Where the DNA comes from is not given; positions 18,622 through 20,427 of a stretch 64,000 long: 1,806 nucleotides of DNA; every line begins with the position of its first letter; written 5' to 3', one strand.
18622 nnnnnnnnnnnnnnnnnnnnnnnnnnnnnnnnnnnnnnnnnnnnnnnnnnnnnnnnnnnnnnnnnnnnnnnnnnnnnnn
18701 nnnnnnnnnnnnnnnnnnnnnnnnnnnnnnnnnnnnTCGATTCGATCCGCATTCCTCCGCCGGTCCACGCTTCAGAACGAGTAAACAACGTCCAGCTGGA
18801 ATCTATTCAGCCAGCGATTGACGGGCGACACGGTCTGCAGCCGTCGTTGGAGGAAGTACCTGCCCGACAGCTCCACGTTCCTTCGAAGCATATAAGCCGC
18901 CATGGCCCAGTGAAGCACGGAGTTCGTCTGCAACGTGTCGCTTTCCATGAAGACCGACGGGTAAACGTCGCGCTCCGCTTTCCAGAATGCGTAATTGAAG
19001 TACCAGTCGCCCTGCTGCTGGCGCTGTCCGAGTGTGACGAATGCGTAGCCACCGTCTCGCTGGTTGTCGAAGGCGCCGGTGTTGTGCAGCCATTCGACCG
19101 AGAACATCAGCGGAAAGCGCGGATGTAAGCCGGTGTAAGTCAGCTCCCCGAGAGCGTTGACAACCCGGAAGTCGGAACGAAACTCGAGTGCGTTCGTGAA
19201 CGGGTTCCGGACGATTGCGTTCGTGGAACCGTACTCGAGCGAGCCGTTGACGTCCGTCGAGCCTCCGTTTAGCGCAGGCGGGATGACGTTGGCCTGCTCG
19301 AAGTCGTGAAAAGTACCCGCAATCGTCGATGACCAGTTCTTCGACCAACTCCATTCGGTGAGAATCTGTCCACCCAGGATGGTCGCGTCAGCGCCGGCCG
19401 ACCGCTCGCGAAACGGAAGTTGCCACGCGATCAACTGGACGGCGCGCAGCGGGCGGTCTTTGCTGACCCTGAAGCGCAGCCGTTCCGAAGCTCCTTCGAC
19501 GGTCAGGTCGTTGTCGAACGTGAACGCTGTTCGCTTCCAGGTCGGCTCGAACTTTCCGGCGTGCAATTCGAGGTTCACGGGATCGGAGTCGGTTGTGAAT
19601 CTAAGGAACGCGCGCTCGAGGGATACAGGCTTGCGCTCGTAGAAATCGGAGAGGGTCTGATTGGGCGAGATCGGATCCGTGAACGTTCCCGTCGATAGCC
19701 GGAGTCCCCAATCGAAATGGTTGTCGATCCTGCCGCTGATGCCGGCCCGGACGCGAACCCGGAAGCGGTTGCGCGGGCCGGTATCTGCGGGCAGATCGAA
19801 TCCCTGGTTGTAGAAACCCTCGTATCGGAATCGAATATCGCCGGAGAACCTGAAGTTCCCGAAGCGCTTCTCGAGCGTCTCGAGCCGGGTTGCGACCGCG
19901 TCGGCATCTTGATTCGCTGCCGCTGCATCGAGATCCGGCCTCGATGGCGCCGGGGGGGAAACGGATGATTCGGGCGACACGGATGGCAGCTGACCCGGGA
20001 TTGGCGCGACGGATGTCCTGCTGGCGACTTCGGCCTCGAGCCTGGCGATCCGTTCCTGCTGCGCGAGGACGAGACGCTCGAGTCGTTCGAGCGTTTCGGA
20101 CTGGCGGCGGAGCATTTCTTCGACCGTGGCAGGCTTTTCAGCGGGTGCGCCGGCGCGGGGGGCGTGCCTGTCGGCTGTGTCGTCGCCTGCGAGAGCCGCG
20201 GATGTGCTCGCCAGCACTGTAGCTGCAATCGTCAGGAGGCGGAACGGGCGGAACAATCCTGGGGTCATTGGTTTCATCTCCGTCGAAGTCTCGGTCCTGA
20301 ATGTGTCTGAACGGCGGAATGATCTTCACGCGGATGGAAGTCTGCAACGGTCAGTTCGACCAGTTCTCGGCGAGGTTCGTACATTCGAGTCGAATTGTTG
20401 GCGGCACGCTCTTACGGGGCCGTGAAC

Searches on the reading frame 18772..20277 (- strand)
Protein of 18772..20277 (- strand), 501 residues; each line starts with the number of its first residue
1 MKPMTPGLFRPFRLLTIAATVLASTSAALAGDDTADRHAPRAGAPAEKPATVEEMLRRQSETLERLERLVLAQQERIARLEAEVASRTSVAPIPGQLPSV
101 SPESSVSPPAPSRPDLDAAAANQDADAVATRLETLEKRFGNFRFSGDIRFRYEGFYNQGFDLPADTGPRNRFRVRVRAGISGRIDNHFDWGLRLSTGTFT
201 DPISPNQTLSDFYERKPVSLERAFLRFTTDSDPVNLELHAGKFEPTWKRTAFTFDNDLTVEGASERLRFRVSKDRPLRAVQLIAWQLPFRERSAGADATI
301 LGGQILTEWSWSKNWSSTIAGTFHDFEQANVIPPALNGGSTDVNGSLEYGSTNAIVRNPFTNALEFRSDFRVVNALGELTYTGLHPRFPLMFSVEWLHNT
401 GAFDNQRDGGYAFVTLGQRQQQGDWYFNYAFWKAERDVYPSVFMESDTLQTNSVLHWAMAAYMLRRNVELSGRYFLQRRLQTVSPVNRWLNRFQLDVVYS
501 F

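Call 4: search_protein_families(library=ncbifam, proteins=[window:18772-20277:-])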
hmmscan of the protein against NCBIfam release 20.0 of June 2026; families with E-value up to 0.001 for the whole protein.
window:18772-20277:- (501 aa): 0 families

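Call 11: search_protein_families(library=pfam, proteins=[window:18772-20277:-], max_evalue=0.01)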
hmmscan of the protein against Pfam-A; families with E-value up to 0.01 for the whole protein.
window:18772-20277:- (501 aa): 2 families
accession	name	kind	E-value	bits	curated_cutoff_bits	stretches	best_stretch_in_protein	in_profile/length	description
PF16930.11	Porin_5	-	1.4e-22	80.4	22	1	168-330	158-329/535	Putative porin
PF23991.1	DUF7310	-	0.0077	17.1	40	0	117-139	24-46/83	Coiled-coil region of unknown function (DUF7310)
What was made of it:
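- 18772..20277 (-): Porin_5-family outer-membrane porin, first gene of the upstream operon (pstB 17852..18736 and phoU 17168..17827 follow). Pfam PF16930 1.4e-22 (call 11).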

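Call 48: find_homologous_proteins(query=window:18772-20277:-, max_evalue=1e-30)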
Query window:18772-20277:- (501 aa): 81 proteins with E <= 1e-30 among 8000 candidates.
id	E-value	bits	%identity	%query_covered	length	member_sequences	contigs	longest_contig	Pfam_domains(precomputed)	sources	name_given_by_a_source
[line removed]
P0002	3.1e-238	809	78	89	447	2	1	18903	PF16930.12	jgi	-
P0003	1.9e-229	780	70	90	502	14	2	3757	PF16930.12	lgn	-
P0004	4.8e-226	769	69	95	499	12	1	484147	PF16930.12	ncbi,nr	ncbi:MAG: putative porin [Blastocatellia bacterium]|nr:putative porin [Blastocatellia bacterium]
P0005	7.8e-222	755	66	98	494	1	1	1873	PF16930.12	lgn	-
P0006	2.9e-212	724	66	90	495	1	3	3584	PF16930.12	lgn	-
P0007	7.9e-211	719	64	97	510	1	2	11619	PF16930.12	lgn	-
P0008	5.6e-173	594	54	95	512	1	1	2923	PF16930.12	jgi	jgi:hypothetical protein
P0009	4.7e-171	588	54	95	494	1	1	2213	PF16930.12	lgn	-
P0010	2.9e-170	585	56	92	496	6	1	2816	PF16930.12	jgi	jgi:hypothetical protein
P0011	4.1e-169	581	55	93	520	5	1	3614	PF16930.12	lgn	-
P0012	2.6e-167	575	53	90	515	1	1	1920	PF16930.12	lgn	-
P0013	5.8e-166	571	53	92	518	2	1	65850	PF16930.12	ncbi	-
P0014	2.3e-164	566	51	97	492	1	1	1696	PF16930.12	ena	-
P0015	3.3e-163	562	52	98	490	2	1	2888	PF04102.18,PF16930.12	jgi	jgi:uncharacterized coiled-coil protein SlyX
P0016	5.1e-163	561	50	97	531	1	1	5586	PF16930.12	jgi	jgi:hypothetical protein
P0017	1.2e-160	553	52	97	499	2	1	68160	PF04102.18,PF16930.12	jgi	jgi:hypothetical protein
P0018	1.0e-159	550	53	90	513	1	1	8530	PF16930.12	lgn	-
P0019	4.8e-157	541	52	90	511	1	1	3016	PF16930.12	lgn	-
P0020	1.3e-155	537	49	97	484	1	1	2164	PF16930.12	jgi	jgi:hypothetical protein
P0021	6.4e-154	531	49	97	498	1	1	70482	PF16930.12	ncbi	-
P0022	2.8e-153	529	54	86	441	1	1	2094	PF16930.12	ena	-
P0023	2.5e-151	523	52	90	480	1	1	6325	PF16930.12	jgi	jgi:hypothetical protein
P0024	3.5e-151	522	50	90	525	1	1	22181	PF16930.12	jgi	jgi:hypothetical protein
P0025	3.8e-151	522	51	93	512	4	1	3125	PF04102.18,PF16930.12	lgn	-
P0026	1.8e-150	520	48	96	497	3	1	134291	PF16930.12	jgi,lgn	jgi:hypothetical protein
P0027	4.2e-145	502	47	97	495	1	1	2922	PF16930.12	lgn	-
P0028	4.8e-144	499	49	88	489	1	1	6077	PF16930.12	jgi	jgi:hypothetical protein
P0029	6.8e-144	498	47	97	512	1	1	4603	PF16930.12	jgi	jgi:hypothetical protein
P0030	2.4e-142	493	49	96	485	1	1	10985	PF16930.12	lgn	-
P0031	5.2e-141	489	48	89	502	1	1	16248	PF16930.12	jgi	jgi:hypothetical protein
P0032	6.5e-140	485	54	76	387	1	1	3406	PF16930.12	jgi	jgi:hypothetical protein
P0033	4.6e-139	482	48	97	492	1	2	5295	PF16930.12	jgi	-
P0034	1.8e-137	477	49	92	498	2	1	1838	PF16930.12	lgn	-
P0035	1.6e-136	474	49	90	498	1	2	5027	PF16930.12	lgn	-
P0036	4.7e-135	469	46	94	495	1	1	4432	PF16930.12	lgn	-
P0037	1.8e-128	447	45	90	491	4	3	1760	PF16930.12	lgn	-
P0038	4.2e-102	360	38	98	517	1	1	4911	PF16930.12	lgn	-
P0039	1.3e-96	342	40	94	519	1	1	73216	PF16930.12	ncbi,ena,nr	ncbi:MAG TPA: putative porin [Blastocatellia bacterium]|nr:putative porin [Blastocatellia bacterium]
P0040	3.1e-96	341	37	97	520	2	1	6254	PF16930.12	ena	-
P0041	4.1e-96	340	39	90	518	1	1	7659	PF16930.12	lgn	-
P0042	1.6e-95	338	38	93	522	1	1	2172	PF16930.12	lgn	-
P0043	1.2e-94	336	40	91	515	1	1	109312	PF16930.12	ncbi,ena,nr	ncbi:MAG TPA: putative porin [Blastocatellia bacterium]|nr:putative porin [Blastocatellia bacterium]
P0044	1.7e-94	335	40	91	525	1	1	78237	PF16930.12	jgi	jgi:hypothetical protein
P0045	1.9e-94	335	39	95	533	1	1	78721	PF16930.12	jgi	jgi:hypothetical protein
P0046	3.7e-94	334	38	93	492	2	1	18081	PF16930.12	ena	-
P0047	3.9e-94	334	39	92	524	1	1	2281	PF16930.12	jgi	jgi:hypothetical protein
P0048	1.2e-93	332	40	91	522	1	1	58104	PF16930.12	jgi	jgi:Putative porin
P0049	2.1e-93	332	39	94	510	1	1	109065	PF16930.12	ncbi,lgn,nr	ncbi:MAG TPA: putative porin [Blastocatellia bacterium]|nr:putative porin [Blastocatellia bacterium]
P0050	3.7e-93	331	37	93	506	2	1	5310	PF16930.12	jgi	-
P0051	2.2e-92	328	36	100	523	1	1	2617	PF16930.12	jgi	jgi:hypothetical protein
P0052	6.5e-92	327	38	95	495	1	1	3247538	PF16930.12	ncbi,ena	-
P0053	1.1e-91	326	38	97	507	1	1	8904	PF16930.12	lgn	-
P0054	1.4e-91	326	39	93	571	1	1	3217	PF16930.12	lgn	-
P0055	2.3e-91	325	39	91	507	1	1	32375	PF16930.12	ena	-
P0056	6.0e-91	323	39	91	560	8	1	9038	PF16930.12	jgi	jgi:hypothetical protein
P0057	1.1e-90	323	38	94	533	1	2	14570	PF16930.12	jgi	jgi:hypothetical protein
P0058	6.0e-90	320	38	93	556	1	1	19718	PF16930.12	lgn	-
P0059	1.5e-89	319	37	96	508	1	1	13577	PF16930.12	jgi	jgi:hypothetical protein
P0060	2.2e-89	318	38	88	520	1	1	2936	PF16930.12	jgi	-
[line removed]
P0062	2.7e-88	315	38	97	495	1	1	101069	PF16930.12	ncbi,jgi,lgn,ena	-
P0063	6.5e-88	313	38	94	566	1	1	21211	PF16930.12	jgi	jgi:hypothetical protein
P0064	8.0e-88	313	37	100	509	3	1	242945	PF16930.12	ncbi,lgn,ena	-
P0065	7.9e-87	310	37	91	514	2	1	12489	PF16930.12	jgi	jgi:hypothetical protein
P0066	6.2e-86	307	36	97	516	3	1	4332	PF16930.12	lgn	-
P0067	2.1e-85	305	37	90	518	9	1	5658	PF16930.12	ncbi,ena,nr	ncbi:MAG TPA: putative porin [Blastocatellia bacterium]|nr:putative porin [Blastocatellia bacterium]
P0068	2.7e-85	305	35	90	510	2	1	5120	PF16930.12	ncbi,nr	ncbi:MAG TPA: putative porin, partial [Blastocatellia bacterium]|nr:putative porin [Blastocatellia b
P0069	3.8e-85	304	36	93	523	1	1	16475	PF16930.12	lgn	-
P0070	1.0e-84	303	36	96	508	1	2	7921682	PF16930.12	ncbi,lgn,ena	ncbi:MAG: putative porin [Blastocatellia bacterium]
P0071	5.8e-84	300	36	97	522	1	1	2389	PF16930.12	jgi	jgi:hypothetical protein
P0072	4.9e-83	297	36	95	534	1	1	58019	PF16930.12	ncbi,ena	-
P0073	1.3e-79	286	35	96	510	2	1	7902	PF16930.12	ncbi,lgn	-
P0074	1.3e-70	256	35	100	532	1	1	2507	PF16930.12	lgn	-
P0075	4.0e-69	251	32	98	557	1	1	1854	PF16930.12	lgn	-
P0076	9.8e-66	240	33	98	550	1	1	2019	PF16930.12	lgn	-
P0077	2.0e-49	186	30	90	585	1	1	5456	PF07396.18,PF16930.12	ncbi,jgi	jgi:hypothetical protein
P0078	2.1e-45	173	33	76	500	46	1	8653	PF16930.12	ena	-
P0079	2.0e-42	163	29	93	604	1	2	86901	PF07396.18,PF16930.12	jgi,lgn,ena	jgi:TolA-binding protein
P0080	2.4e-42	163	30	90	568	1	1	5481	PF16930.12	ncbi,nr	ncbi:MAG TPA: putative porin, partial [Pyrinomonadaceae bacterium]|nr:putative porin [Pyrinomonadace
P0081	2.3e-32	130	32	58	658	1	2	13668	PF16930.12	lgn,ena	-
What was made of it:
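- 18772..20277 (-): Two distant homologues also carry PF07396 (P0077, P0079; call 48).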

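Call 50: find_encoding_contigs(protein=P0002, flank=7000, max_places=1)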
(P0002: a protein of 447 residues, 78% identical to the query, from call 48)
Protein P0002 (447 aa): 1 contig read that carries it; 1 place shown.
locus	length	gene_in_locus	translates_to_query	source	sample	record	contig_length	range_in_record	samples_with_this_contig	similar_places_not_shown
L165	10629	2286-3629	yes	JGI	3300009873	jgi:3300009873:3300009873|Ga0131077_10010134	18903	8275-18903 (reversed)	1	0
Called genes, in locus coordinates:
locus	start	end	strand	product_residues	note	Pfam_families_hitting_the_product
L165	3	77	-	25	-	?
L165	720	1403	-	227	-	-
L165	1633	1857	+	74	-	-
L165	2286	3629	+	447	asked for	PF16930:Porin_5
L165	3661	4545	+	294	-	PF00005:ABC_tran, PF02463:SMC_N (faint), PF13304:AAA_21 (faint)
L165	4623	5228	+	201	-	PF01895:PhoU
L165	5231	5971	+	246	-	PF00072:Response_reg, PF00486:Trans_reg_C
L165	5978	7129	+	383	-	PF00989:PAS (weak), PF00512:HisKA, PF02518:HATPase_c, PF13589:HATPase_c_3 (faint)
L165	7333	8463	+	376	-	PF12849:PBP_like_2, PF01547:SBP_bac_1, PF12727:PBP_like (weak)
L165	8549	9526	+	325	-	PF00528:BPD_transp_1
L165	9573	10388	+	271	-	PF00528:BPD_transp_1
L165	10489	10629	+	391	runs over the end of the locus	PF01264:Chorismate_synt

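Call 51: find_encoding_contigs(protein=P0004, flank=7000, max_places=1)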
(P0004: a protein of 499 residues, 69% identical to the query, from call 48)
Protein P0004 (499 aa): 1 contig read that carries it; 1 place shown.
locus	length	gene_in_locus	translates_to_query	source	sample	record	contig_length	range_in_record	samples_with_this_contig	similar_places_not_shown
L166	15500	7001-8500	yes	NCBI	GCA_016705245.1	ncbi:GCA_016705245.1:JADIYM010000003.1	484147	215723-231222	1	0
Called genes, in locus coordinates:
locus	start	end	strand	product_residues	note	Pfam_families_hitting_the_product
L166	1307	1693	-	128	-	PF00936:BMC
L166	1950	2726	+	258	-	PF12844:HTH_19 (weak), PF13413:HTH_25, PF13560:HTH_31 (weak), PF13464:RodZ_C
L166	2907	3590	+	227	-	PF00756:Esterase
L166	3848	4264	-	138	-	PF05036:SPOR (faint)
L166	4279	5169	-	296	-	PF01145:Band_7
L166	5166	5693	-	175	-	PF24961:NfeD_membrane, PF01957:NfeD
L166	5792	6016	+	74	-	-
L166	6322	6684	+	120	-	-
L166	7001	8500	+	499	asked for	PF16930:Porin_5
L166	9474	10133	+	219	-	PF01895:PhoU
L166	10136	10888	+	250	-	PF00072:Response_reg, PF00486:Trans_reg_C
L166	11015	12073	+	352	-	PF00989:PAS (weak), PF00512:HisKA, PF02518:HATPase_c, PF13589:HATPase_c_3 (weak)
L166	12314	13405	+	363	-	PF12849:PBP_like_2, PF01547:SBP_bac_1, PF12727:PBP_like (faint)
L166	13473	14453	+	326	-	PF00528:BPD_transp_1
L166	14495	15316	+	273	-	PF00528:BPD_transp_1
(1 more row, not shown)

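Call 52: find_encoding_contigs(protein=P0007, flank=7000, max_places=1)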
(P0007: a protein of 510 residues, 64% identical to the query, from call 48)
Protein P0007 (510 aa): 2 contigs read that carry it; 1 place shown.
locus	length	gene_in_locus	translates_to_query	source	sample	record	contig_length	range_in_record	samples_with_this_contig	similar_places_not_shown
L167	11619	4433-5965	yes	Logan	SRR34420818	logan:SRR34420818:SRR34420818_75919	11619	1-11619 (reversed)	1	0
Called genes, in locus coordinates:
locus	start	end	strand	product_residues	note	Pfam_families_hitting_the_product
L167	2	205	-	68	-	?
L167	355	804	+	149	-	PF01451:LMWPc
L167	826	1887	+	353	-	PF01384:PHO4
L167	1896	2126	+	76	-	-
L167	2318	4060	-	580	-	PF00142:Fer4_NifH (weak), PF01656:CbiA, PF02374:ArsA_ATPase, PF13614:AAA_31, PF13191:AAA_16 (weak), PF01656:CbiA, PF02374:ArsA_ATPase, PF13614:AAA_31 (weak), +14 more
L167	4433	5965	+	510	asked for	PF16930:Porin_5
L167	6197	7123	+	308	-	PF12838:Fer4_7 (weak), PF13187:Fer4_9 (weak), PF13247:Fer4_11, PF13237:Fer4_10 (weak), PF00037:Fer4 (weak), PF12797:Fer4_2 (weak), PF12837:Fer4_6 (weak), PF13247:Fer4_11, +3 more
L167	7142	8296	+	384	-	PF03916:NrfD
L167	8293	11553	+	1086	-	PF04879:Molybdop_Fe4S4, PF00384:Molybdopterin, PF01568:Molydop_binding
